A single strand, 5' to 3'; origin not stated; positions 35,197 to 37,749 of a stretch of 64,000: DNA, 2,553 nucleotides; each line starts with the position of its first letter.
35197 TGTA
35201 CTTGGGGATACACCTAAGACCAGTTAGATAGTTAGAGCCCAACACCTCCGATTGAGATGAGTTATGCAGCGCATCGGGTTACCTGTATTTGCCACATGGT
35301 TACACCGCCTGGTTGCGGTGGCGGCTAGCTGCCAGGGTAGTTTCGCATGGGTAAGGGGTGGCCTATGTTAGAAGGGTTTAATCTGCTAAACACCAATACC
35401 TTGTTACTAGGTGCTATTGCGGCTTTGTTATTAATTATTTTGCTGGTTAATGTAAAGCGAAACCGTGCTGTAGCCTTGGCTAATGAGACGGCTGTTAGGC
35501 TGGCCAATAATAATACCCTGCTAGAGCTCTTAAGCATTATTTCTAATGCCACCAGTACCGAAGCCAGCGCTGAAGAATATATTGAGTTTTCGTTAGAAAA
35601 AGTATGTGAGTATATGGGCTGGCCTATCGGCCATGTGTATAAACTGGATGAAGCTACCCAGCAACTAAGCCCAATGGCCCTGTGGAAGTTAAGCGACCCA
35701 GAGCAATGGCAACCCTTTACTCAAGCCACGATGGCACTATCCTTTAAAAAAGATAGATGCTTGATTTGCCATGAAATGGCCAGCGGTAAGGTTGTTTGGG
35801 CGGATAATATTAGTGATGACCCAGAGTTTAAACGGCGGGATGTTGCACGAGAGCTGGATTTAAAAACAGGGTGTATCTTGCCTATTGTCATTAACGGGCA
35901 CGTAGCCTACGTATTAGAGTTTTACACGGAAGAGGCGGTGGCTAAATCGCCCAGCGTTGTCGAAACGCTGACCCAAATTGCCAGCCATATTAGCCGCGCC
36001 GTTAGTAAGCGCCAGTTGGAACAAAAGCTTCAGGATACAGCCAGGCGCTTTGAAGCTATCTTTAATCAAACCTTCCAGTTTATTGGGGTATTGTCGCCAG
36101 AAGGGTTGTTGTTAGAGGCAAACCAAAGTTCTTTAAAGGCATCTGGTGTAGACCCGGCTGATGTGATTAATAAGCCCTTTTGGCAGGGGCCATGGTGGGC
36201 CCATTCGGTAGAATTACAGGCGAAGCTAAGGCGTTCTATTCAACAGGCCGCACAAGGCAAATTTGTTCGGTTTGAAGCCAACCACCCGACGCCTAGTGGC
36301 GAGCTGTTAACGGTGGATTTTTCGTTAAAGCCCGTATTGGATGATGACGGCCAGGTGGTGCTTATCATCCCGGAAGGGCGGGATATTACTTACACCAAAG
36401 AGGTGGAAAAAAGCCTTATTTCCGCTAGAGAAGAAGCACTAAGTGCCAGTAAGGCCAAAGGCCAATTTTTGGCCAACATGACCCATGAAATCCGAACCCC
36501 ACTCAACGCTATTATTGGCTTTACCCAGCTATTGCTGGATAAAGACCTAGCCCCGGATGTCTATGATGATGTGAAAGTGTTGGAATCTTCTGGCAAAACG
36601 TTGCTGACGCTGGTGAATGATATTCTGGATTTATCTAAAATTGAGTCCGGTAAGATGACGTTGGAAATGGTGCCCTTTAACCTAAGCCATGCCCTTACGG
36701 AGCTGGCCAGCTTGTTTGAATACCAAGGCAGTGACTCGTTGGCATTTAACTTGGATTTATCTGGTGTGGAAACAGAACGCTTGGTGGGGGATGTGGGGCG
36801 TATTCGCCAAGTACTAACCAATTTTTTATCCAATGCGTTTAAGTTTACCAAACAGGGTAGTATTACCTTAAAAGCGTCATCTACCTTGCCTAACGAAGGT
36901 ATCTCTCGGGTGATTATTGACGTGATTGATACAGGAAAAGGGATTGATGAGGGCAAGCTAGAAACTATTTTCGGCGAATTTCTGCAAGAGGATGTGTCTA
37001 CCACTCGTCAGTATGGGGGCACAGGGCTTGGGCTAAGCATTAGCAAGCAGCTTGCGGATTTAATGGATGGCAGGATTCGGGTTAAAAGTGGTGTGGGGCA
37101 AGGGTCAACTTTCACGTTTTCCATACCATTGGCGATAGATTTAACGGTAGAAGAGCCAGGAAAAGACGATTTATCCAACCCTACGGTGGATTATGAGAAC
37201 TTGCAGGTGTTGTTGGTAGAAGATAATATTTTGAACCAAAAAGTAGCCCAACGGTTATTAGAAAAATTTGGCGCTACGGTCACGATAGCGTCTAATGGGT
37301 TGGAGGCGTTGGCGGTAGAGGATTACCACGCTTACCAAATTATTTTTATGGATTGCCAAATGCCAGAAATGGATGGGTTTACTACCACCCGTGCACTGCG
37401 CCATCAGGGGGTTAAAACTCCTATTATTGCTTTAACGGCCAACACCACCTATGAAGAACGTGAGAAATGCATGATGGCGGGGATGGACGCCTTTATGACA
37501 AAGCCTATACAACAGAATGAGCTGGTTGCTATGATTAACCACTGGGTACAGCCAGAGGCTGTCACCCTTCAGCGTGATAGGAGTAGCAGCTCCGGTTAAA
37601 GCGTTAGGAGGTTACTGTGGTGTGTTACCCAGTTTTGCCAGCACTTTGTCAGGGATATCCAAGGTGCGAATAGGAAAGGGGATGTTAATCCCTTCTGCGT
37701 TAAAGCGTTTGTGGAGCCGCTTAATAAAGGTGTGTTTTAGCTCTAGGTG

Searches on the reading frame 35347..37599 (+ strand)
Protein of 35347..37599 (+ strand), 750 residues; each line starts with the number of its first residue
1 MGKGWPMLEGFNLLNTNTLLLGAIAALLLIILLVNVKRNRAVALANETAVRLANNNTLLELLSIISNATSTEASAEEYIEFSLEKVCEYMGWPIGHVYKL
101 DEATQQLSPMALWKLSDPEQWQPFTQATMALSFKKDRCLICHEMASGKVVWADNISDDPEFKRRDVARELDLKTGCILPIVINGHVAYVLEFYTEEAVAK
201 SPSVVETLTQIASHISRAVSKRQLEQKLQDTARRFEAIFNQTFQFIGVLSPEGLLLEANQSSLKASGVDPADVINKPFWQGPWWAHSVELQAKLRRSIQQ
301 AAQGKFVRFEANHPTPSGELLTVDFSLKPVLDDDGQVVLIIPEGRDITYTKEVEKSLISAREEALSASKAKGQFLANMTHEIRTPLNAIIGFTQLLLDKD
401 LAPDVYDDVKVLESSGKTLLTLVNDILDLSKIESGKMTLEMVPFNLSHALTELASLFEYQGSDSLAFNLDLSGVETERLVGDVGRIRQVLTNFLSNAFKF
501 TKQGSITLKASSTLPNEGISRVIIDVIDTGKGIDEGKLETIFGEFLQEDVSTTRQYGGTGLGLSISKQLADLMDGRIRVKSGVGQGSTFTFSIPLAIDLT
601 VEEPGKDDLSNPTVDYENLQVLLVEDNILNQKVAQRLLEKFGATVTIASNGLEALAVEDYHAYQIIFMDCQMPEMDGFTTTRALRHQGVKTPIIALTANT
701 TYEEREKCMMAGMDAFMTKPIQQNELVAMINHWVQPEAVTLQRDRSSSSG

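Call 35: search_protein_families(library=ncbifam, proteins=[window:35347-37599:+], max_evalue=0.00001)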
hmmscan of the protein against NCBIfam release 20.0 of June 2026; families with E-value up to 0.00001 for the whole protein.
window:35347-37599:+ (750 aa): 132 families (the best 25 are shown)
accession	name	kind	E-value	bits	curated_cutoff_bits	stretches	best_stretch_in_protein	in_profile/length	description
NF041947.1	LuxQ_Vibrio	equivalog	1.2e-106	357.5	1200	1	225-734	341-839/843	quorum-sensing autoinducer 2 sensor kinase/phosphatase LuxQ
TIGR02956.1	TMAO_torS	equivalog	1.9e-102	344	676.5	1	359-739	452-825/967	TMAO reductase system sensor histidine kinase/response regulator TorS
NF008318.0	PRK11107.1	equivalog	5.7e-101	339.1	890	2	359-598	281-521/920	two-component sensor histidine kinase BarA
NF008302.0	PRK11091.1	equivalog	8.3e-90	302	838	1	315-739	234-648/779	aerobic respiration two-component sensor histidine kinase ArcB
NF038297.2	hybrid_HK_HrmK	equivalog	1.7e-76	258.2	725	1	345-732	209-606/607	hybrid histidine kinase/response regulator HrmK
NF011874.0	PRK15347.1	equivalog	3.4e-76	257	852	2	355-612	382-630/921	two component system sensor kinase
NF045901.1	HisKinLetSLeg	equivalog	2.7e-74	250.7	1650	2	351-596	275-519/906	two-component system sensor histidine kinase LetS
NF008543.0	PRK11466.1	equivalog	1.7e-72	244.6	982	1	359-737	432-801/914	TMAO reductase system sensor histidine kinase/response regulator TorS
NF008099.0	PRK10841.1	equivalog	2.6e-71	240.6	920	2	350-598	449-693/949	two-component system sensor histidine kinase RcsC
NF007420.1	PRK09959.1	equivalog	9.2e-60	202.3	1995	1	341-730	682-1070/1197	acid-sensing system histidine kinase EvgS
NF041832.1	near_NosP_CTERM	subfamily_domain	2.6e-54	184.7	400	1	367-732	3-368/370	NahK/ErcS family hybrid sensor histidine kinase/response regulator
NF047465.1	hybrid_HK_LvrA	exception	1.1e-51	175.9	1200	2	368-605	199-432/819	hybrid histidine kinase/response regulator LvrA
NF046044.1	PnpS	equivalog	4.3e-51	174.1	400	1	204-594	28-390/390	two-component system histidine kinase PnpS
NF047874.1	MASE3_PAS_HK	subfamily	2.2e-49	168.9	560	1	209-597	240-627/655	MASE3 domain-containing sensor histidine kinase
NF041880.1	EPS_EpsF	equivalog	4e-44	150.9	900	2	229-592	140-490/492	response regulator EpsF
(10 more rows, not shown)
